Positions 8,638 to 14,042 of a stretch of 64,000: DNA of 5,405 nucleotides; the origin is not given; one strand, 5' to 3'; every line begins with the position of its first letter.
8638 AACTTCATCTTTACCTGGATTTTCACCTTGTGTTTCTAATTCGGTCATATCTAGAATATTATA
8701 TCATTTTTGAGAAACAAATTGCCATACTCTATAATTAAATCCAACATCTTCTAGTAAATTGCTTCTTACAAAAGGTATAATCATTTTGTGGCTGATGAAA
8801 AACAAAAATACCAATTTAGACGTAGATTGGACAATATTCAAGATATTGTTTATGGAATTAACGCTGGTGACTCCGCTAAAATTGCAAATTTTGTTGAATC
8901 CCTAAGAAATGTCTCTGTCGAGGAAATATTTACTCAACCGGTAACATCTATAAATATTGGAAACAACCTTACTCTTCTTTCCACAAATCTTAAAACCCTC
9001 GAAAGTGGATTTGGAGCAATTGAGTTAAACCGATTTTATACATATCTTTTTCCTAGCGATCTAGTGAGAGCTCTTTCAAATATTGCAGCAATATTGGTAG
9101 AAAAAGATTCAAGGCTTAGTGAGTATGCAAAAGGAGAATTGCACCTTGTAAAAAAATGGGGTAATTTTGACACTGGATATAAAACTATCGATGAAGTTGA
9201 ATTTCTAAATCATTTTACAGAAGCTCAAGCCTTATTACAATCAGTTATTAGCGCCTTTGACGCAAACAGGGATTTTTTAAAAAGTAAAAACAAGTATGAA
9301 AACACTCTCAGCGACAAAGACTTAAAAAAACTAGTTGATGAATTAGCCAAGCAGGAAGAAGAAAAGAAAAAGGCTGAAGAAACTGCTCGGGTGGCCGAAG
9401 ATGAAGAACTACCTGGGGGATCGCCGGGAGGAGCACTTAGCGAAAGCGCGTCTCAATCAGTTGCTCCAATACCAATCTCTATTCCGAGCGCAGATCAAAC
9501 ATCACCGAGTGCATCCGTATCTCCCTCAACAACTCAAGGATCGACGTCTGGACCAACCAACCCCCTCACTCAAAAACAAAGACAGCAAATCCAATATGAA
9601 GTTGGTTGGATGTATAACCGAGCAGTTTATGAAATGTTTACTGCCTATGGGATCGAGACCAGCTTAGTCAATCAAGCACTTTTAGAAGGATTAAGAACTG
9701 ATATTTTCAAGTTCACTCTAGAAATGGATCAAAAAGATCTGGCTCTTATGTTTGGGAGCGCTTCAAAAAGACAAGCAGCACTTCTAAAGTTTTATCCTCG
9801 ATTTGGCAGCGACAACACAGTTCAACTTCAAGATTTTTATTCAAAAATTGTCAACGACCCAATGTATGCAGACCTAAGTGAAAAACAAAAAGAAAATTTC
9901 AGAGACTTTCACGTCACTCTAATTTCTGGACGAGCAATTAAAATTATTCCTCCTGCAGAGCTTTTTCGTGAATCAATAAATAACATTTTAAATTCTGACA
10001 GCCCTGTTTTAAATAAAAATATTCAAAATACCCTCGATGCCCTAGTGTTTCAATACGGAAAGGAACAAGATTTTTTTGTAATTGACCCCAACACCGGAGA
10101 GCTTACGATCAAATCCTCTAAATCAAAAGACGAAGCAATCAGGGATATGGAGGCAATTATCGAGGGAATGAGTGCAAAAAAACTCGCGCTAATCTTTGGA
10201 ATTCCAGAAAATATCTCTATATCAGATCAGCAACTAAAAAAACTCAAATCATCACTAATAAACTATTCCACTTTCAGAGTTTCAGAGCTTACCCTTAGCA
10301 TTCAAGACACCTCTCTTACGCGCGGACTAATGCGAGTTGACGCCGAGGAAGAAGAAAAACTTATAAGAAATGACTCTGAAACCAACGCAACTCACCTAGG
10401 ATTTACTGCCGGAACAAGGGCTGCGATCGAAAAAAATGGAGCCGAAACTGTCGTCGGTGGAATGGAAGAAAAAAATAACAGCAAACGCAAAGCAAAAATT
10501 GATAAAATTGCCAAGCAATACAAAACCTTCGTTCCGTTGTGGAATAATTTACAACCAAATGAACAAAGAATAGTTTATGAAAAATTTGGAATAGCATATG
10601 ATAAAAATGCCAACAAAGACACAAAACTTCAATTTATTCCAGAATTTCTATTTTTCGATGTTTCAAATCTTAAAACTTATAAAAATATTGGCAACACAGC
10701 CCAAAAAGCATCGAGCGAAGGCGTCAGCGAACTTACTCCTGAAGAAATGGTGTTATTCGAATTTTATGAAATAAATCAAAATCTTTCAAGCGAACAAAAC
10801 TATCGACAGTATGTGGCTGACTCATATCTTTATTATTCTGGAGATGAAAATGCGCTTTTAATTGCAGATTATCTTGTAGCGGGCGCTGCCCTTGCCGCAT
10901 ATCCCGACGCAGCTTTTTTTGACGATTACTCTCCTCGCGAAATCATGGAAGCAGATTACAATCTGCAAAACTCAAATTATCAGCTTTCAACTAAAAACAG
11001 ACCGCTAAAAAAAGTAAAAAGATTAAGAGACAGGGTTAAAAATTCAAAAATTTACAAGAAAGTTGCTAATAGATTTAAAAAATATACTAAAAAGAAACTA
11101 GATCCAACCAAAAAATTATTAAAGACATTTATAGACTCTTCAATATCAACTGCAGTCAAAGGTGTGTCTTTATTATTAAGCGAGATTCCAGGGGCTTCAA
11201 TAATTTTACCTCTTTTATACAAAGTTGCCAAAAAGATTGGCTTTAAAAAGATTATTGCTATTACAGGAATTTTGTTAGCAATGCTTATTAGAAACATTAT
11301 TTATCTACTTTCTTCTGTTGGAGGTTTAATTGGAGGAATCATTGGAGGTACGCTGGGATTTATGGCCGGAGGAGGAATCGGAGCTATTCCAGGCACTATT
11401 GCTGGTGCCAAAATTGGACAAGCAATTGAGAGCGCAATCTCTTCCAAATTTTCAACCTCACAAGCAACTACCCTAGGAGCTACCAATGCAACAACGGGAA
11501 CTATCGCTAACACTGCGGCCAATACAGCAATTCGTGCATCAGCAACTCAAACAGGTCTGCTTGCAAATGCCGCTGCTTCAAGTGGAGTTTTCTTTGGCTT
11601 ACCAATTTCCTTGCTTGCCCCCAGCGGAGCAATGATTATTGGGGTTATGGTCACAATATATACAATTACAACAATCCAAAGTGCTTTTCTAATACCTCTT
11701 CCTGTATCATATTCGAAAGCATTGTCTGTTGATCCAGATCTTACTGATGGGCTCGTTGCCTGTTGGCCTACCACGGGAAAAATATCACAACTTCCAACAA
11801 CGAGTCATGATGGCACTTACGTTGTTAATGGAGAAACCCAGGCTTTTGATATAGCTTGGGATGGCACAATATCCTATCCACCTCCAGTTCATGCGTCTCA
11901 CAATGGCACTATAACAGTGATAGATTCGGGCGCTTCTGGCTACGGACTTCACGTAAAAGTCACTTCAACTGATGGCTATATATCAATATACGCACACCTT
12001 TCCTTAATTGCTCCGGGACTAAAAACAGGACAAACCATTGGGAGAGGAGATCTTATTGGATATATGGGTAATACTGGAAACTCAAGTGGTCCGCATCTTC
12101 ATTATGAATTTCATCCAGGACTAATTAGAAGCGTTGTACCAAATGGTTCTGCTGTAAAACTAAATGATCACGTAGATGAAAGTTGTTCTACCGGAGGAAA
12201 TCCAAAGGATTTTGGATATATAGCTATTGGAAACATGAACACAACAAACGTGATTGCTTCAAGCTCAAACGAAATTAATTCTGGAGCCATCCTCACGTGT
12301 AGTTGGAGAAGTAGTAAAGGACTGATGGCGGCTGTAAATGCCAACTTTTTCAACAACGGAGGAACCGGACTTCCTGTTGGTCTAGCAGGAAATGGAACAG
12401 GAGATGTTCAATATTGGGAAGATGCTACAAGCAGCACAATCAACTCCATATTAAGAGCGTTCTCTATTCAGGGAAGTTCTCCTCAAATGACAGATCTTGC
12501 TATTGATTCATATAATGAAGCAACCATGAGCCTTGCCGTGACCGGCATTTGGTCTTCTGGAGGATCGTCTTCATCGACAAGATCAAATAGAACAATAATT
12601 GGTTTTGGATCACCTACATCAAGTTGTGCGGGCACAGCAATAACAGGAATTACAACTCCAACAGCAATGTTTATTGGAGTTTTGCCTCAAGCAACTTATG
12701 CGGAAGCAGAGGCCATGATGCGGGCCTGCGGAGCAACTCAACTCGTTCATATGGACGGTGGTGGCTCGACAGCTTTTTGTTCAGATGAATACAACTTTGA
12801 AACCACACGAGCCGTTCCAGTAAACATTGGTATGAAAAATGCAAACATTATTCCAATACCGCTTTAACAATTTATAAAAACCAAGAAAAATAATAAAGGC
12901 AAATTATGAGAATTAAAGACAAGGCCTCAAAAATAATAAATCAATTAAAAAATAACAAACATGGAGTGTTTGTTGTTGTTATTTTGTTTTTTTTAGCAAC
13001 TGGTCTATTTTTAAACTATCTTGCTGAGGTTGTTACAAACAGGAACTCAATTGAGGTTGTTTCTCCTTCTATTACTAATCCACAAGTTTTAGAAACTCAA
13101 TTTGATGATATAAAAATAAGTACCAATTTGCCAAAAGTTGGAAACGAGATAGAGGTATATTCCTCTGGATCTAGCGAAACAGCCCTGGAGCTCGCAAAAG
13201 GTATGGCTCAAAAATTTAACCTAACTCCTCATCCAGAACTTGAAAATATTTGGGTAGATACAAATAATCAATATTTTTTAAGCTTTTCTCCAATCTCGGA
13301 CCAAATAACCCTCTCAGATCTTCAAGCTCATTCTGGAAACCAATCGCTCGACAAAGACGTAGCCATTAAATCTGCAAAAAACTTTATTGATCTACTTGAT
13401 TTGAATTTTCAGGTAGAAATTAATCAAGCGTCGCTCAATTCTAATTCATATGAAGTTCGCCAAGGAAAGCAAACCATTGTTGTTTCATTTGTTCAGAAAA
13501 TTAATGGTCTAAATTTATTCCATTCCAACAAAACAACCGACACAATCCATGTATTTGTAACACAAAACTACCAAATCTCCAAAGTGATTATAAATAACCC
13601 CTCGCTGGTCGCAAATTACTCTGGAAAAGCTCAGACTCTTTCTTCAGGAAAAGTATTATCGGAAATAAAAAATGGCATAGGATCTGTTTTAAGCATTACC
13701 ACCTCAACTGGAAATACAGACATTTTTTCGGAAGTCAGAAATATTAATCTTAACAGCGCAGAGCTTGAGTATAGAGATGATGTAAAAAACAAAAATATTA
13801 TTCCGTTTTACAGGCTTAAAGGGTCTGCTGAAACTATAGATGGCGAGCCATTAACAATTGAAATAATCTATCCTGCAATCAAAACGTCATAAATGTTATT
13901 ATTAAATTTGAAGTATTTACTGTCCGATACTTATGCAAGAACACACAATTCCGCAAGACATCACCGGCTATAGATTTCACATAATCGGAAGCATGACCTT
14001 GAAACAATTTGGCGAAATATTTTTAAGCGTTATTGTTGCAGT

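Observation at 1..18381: Type IV secretion-like gene cluster with monoderm architecture, immediately upstream of dnaA/oriC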

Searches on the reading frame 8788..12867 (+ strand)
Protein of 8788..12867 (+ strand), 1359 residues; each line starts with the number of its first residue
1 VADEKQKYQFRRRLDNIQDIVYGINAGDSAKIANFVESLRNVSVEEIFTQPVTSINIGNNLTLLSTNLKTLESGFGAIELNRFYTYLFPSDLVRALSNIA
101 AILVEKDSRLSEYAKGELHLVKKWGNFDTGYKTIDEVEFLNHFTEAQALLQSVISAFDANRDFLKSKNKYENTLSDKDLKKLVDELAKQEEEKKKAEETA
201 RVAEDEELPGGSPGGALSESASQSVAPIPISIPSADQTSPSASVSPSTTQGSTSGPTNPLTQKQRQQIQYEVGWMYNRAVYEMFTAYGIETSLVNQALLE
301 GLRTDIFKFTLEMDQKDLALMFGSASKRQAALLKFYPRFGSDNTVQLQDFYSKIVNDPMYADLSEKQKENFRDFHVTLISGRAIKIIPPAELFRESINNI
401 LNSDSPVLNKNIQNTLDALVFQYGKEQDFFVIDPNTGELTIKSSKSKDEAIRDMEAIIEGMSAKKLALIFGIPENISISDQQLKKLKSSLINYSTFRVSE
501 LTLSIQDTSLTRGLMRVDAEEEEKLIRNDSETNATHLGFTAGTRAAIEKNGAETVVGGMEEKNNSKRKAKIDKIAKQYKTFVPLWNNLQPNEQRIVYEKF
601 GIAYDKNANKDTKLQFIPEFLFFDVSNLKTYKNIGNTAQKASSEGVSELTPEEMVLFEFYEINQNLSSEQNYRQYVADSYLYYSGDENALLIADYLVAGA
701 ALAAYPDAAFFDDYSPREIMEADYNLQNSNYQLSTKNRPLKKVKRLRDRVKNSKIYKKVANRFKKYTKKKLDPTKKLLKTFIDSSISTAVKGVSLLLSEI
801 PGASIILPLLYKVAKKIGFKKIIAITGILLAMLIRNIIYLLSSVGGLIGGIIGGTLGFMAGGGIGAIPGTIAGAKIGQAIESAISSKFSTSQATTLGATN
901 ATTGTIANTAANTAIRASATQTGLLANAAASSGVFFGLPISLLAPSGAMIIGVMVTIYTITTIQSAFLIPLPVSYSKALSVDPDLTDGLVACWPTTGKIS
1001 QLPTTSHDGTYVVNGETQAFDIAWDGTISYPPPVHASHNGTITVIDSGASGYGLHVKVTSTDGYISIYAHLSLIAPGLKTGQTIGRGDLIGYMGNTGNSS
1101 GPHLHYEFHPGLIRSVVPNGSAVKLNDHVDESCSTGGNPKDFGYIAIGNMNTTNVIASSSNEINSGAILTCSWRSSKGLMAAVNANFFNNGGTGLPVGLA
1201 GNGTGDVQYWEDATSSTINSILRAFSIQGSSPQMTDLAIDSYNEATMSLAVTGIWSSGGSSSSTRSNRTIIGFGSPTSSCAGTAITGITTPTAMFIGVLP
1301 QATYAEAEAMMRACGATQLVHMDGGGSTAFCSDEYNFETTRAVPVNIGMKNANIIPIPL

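Call 5: search_protein_families(library=pfam, proteins=[window:8788-12867:+], max_evalue=0.1)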
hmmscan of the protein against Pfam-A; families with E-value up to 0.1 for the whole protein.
window:8788-12867:+ (1359 aa): 7 families
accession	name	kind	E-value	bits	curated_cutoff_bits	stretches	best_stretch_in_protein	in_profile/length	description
PF01551.29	Peptidase_M23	-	1.1e-19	70.9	28.7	1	1032-1110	14-89/96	Peptidase family M23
PF21724.2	DUF6861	-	3.1e-06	27.2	28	1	814-884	17-84/194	Family of unknown function (DUF6861)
PF09992.14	NAGPA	-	4.5e-06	27.4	25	1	1178-1348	2-167/169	Phosphodiester glycosidase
PF13488.11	Gly-zipper_Omp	-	0.024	15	25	1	844-884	1-42/46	Glycine zipper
PF20721.2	C19orf12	-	0.044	14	30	0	842-918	61-142/163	C19orf12-like protein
PF16885.10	CAC1F_C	-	0.047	13.3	26.6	1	185-267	20-102/362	Voltage-gated calcium channel subunit alpha, C-term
PF05225.22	HTH_psq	-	0.053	13.7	20.4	0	455-474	10-30/45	helix-turn-helix, Psq domain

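Call 6: search_protein_families(library=ncbifam, proteins=[window:8788-12867:+], max_evalue=0.1)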
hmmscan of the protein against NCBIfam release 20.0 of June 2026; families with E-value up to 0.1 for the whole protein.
window:8788-12867:+ (1359 aa): 10 families
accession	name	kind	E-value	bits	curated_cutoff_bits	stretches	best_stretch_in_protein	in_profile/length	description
NF052336.1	PdgHdaseHSB100310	equivalog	5.5e-16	58.8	500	1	992-1147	36-173/316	peptidoglycan hydrolase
NF008652.0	PRK11649.1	equivalog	1.4e-11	43.7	341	1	1033-1109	325-398/439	murein DD-endopeptidase MepM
NF053824.1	PdgNdpepShyC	equivalog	2.7e-10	39.8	700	1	1045-1127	318-396/429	peptidoglycan DD-endopeptidase ShyC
NF053825.1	PdgNdpepShyA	equivalog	3.1e-08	32.7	700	1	1033-1108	308-380/425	peptidoglycan DD-endopeptidase ShyA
NF050804.1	CellDivDipMCaul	equivalog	3.6e-08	32.7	900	1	1032-1108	539-613/634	cell division endopeptidase DipM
NF052530.1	Heli_ShapePgp3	exception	2.4e-07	30.2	300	1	1028-1107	174-250/270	peptidoglycan metallopeptidase Pgp3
NF040883.1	amid_act_ActS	equivalog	7.2e-07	28.7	375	1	992-1107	118-219/242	amidase activator ActS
NF041208.1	celldiv_DipM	equivalog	1.2e-05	24.7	740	1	993-1108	300-404/419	cell division endopeptidase DipM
NF004799.0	PRK06148.1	subfamily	0.0054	14.7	1128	1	1017-1107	437-536/1015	hypothetical protein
NF047755.1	LIC_10271_M23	exception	0.019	14.7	180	1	1034-1093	130-186/207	LIC_10271 family cell wall hydrolase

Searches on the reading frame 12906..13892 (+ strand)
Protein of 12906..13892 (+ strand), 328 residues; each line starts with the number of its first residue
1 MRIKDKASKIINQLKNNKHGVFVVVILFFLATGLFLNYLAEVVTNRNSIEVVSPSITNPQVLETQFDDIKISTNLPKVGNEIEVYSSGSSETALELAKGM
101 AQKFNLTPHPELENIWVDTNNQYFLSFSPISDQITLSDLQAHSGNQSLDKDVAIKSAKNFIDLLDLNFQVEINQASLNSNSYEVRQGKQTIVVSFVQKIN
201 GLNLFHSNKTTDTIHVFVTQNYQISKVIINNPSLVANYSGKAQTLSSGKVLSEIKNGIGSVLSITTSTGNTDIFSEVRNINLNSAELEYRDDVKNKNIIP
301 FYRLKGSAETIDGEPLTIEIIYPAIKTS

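Call 5: search_protein_families(library=pfam, proteins=[window:12906-13892:+], max_evalue=0.1)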
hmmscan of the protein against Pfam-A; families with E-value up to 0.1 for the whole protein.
window:12906-13892:+ (328 aa): 1 family
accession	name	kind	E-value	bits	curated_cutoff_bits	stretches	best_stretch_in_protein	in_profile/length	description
PF18900.5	DUF5656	-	0.091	12.5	23.3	0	20-51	197-228/242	Protein of unknown function (DUF5656)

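Call 6: search_protein_families(library=ncbifam, proteins=[window:12906-13892:+], max_evalue=0.1)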
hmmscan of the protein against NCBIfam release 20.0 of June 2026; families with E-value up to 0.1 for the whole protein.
window:12906-13892:+ (328 aa): 1 family
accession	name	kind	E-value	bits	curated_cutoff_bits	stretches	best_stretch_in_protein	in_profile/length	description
NF040732.3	DsrE_rel_SaoD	equivalog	0.05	13.7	169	1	9-43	19-53/110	DsrE-related protein SaoD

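Call 28: find_homologous_proteins(query=window:12906-13892:+, max_evalue=0.001)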
Query window:12906-13892:+ (328 aa): 3 proteins with E <= 0.001 among 1948 candidates.
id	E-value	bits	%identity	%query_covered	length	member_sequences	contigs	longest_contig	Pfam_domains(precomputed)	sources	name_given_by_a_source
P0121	5.2e-204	694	100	100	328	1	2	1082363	-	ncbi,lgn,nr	ncbi:MAG: hypothetical protein H6772_03630 [Pseudomonadales bacterium]|nr:hypothetical protein [Pseu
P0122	2.6e-61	226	39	95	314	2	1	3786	-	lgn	-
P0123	7.1e-48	181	34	91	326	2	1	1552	-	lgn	-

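Call 30: find_homologous_proteins(query=A2, max_evalue=0.001)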
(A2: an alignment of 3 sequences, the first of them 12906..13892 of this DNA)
Query A2 (3 sequences) (328 aa, profile of the alignment): 4 proteins with E <= 0.001 among 8000 candidates.
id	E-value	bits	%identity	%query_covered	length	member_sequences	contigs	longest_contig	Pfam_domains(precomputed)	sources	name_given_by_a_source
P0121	5.3e-159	547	100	100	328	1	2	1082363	-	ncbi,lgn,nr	ncbi:MAG: hypothetical protein H6772_03630 [Pseudomonadales bacterium]|nr:hypothetical protein [Pseu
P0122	7.9e-153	526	39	95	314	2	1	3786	-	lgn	-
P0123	1.7e-149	515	34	91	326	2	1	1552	-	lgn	-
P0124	7.8e-136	470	39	95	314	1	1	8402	-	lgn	-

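Call 35: search_solved_structures(query=A3, max_evalue=10, show_alignments=2)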
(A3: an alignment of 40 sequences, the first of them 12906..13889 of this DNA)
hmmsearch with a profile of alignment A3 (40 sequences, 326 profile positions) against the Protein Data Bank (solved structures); distinct sequences matched with E-value up to 10: 2.
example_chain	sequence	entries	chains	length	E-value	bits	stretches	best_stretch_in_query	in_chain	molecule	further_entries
8yax_C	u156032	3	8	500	0.022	17.4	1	9-45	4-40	Non-structural protein 4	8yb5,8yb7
9hvb_A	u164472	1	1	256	1.8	11.1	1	164-214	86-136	Kemp eliminase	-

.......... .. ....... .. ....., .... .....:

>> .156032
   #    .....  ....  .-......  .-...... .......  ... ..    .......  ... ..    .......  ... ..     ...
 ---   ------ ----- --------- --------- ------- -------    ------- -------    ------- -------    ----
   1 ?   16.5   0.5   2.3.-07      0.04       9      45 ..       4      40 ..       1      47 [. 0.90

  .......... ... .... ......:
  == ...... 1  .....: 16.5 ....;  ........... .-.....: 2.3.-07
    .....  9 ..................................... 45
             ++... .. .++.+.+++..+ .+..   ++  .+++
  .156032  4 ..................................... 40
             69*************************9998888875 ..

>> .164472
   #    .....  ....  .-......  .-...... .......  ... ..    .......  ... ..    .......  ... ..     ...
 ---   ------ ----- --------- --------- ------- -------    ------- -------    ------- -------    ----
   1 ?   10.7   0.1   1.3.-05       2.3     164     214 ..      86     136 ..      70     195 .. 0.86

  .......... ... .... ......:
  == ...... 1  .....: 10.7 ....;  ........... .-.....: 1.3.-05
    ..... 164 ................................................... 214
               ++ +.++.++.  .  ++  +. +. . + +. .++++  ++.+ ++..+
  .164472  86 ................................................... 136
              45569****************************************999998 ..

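Call 36: search_protein_families(library=pfam, alignment_id=A3, max_evalue=1)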
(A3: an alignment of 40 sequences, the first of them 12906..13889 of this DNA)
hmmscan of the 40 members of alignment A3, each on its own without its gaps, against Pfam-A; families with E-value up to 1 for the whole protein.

A. member 1, window:12906-13889:+ (328 aa): 2 families
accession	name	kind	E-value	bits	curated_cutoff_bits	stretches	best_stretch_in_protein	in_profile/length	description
PF18900.5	DUF5656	-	0.091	12.5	23.3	1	20-51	197-228/242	Protein of unknown function (DUF5656)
PF12462.13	Helicase_IV_N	-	0.13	12.6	24.5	0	266-308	6-47/163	DNA helicase IV / RNA helicase N terminal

B. families by the number of members that match (of 40 scanned): 40 families (the first 25 are shown)
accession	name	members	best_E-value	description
PF14163.11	SieB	2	0.0029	Super-infection exclusion protein B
PF16475.10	DUF5052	2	0.0062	Domain of unknown function (DUF5052)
PF16244.11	DUF4901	2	0.022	YcdB, YcdC repeated domain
PF14147.11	Spore_YhaL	2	0.055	Sporulation protein YhaL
PF14089.11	KbaA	1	0.011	KinB-signalling pathway activation in sporulation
PF21906.2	NrtR_WHD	1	0.011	NrtR DNA-binding winged helix domain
PF21263.2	Acyl-CoA-dh_C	1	0.012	Acyl-CoA dehydrogenase, C-terminal domain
PF18175.6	HU-CCDC81_bac_2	1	0.017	CCDC81-like prokaryotic HU domain 2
PF11222.13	DUF3017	1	0.017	Protein of unknown function (DUF3017)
PF14264.12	Glucos_trans_II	1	0.018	Glucosyl transferase GtrII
PF19530.4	Ndh2_N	1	0.02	NAD(P)H-quinone oxidoreductase subunit 2 N-terminal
PF03213.20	Pox_P35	1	0.021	Poxvirus P35 protein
PF25693.1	Phage_Y01A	1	0.034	Bacteriophage T4-like Y01A protein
PF24096.1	DUF7379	1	0.035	Domain of unknown function (DUF7379)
PF14248.12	DUF4345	1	0.039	Domain of unknown function (DUF4345)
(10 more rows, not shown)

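Call 47: predict_structure(alignment_id=A4)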
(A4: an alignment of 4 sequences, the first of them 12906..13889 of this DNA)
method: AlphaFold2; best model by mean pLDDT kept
length: 328 residues; sequences in the alignment: 4
mean_pLDDT: 60.6   pTM: 0.51
mean pLDDT of the five models: 60.6, 50.8, 49.1, 39.1, 38.4
residues with pLDDT >= 90: 0; 70-90: 129; 50-70: 111; < 50: 88
segments of 3 or more residues with pLDDT < 50: 36-64, 141-149, 166-196, 207-211
pLDDT, mean of each block of 10 residues (from residue 1): 52 50 55 47 32 28 56 77 69 76 82 81 73 70 38 55 50 35 26 44 51 57 64 69 85 73 55 64 80 72 84 80 74
secondary structure, 60 per line:
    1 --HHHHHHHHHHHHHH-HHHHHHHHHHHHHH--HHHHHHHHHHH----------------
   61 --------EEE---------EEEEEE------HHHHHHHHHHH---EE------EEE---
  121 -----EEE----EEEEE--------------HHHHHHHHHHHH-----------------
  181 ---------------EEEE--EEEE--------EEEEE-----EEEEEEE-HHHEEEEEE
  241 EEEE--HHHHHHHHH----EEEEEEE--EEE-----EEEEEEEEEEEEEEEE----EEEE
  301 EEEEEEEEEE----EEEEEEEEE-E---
elements in order: H3-16 H18-31 H34-44 E69-71 E81-86 H93-103 E115-117 E126-128 E133-137 H152-163 E196-199 E202-205 E214-218 E224-230 E235-244 H247-255 E260-266 E269-271 E277-292 E297-310 E315-323

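Call 74: search_protein_families(library=phrogs, proteins=[window:12906-13892:+], max_evalue=0.01)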
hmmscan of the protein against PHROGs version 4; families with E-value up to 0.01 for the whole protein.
window:12906-13892:+ (328 aa): 0 families

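Call 93: find_encoding_contigs(protein=P0121, flank=10000, max_places=3)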
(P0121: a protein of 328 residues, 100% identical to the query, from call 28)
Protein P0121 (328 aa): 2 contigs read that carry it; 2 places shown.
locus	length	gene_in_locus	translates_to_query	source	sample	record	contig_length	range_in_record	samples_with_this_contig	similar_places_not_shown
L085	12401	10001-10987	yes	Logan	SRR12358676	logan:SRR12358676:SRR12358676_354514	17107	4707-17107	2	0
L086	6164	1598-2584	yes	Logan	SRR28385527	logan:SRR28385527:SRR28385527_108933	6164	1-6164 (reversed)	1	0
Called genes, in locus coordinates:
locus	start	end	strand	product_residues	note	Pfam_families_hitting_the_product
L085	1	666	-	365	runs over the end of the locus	-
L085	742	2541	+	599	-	-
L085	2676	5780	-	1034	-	-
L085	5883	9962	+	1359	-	PF21724:DUF6861 (weak), PF01551:Peptidase_M23, PF09992:NAGPA (weak)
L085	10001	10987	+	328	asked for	-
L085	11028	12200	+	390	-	PF12666:PrgI (weak)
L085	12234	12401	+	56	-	?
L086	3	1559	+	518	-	?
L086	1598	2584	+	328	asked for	-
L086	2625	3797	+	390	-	PF12666:PrgI (weak)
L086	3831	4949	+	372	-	PF26593:TraC-like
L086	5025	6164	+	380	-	?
